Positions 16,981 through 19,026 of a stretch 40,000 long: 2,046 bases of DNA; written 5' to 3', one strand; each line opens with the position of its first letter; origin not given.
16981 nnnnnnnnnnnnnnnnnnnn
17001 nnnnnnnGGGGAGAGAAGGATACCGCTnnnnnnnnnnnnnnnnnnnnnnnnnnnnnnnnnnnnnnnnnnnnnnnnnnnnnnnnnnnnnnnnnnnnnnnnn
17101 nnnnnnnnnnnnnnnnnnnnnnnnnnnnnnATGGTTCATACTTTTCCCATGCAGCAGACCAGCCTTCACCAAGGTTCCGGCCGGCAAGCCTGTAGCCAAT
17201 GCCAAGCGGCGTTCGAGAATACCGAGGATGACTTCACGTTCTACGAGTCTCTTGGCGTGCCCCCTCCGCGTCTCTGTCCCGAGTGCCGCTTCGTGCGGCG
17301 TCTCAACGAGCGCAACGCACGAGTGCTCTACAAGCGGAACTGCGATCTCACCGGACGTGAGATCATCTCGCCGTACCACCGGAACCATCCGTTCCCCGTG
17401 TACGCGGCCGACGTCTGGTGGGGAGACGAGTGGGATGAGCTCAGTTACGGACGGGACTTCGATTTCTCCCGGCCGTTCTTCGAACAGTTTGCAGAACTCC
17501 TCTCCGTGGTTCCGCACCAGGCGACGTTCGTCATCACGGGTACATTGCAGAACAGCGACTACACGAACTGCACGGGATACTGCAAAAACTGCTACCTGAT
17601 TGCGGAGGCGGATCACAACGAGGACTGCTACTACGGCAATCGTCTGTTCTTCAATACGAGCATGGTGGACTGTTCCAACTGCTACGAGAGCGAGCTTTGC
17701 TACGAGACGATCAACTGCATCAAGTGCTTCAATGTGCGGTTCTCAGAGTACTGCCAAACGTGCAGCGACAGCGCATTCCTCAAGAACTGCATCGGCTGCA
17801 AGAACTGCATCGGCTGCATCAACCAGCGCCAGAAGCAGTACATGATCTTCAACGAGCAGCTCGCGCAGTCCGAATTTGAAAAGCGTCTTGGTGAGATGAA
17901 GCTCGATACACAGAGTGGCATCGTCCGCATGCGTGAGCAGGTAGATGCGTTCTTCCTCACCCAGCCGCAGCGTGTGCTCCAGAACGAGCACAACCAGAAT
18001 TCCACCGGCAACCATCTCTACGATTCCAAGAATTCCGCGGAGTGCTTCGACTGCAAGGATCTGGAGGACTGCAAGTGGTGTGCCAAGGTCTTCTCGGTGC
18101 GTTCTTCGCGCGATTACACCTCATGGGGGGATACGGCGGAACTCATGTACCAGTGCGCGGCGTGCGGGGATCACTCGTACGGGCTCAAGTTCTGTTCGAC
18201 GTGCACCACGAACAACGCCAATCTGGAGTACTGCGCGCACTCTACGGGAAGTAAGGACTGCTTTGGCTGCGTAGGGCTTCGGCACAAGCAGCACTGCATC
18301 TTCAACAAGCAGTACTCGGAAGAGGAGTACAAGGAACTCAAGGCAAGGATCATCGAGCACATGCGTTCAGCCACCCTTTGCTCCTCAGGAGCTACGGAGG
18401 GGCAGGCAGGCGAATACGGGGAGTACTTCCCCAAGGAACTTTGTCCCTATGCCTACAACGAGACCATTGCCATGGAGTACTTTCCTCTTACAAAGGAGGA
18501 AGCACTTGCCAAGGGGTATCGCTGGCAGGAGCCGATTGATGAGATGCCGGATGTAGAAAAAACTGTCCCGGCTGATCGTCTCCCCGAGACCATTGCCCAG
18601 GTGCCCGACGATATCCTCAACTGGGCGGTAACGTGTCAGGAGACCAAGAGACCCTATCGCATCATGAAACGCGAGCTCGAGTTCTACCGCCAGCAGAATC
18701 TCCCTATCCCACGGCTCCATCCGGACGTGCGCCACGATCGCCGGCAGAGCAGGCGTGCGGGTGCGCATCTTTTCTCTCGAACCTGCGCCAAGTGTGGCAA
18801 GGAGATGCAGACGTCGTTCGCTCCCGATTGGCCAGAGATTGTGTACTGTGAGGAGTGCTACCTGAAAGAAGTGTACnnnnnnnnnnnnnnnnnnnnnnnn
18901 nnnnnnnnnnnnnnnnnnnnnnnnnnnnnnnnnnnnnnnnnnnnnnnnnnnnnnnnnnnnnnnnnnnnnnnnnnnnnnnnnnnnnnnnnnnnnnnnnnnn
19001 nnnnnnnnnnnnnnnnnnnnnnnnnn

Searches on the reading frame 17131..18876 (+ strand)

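Call 6: search_protein_families(library=pfam, proteins=[window:17131-18876:+], max_evalue=1)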
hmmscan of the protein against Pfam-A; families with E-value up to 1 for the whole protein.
window:17131-18876:+ (582 aa): 2 families
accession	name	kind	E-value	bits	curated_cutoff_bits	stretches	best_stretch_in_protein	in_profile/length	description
PF23477.1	zf_Tbcl_2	-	2.7e-07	30.6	27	1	548-579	4-35/37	Probable treble clef zinc finger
PF25080.1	zf_RING-like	-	0.0052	17.2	27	1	207-230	2-25/48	RING zinc finger-like domain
